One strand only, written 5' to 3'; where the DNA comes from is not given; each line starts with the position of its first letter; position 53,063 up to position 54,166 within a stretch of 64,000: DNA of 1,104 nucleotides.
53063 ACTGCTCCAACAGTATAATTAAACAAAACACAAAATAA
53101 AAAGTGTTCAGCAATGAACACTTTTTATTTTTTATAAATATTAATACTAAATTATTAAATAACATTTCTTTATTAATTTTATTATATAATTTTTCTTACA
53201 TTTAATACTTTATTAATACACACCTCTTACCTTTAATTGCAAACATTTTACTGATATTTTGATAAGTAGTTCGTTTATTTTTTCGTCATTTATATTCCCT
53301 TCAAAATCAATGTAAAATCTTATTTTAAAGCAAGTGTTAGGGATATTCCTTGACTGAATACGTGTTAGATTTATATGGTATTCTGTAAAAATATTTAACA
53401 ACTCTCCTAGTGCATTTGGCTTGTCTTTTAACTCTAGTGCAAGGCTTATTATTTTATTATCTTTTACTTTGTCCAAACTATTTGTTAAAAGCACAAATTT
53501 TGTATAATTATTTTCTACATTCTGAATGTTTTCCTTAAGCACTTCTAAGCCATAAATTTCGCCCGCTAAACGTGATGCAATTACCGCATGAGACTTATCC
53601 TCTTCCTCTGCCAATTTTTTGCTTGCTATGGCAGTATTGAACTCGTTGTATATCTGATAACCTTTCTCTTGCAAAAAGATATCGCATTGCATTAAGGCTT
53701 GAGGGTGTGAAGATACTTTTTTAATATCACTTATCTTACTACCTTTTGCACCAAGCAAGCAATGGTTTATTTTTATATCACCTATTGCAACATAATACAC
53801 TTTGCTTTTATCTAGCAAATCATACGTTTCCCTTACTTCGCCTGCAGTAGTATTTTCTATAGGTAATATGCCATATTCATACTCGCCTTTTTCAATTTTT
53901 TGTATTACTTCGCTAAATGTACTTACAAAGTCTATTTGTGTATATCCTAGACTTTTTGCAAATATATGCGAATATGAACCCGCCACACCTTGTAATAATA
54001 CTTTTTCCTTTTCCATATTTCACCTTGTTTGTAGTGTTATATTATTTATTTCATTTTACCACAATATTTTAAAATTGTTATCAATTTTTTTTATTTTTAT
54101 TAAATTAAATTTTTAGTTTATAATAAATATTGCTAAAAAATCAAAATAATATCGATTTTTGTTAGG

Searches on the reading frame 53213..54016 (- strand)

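Call 82: search_protein_families(library=pfam, proteins=[window:53213-54016:-], max_evalue=0.001)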
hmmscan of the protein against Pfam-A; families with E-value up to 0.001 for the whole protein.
window:53213-54016:- (267 aa): 2 families
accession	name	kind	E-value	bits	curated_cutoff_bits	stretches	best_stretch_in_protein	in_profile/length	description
PF00800.23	PDT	-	1.3e-51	175.4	25.2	1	7-179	2-178/181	Prephenate dehydratase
PF01842.31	ACT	-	6e-07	29.6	27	1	192-254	3-64/66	ACT domain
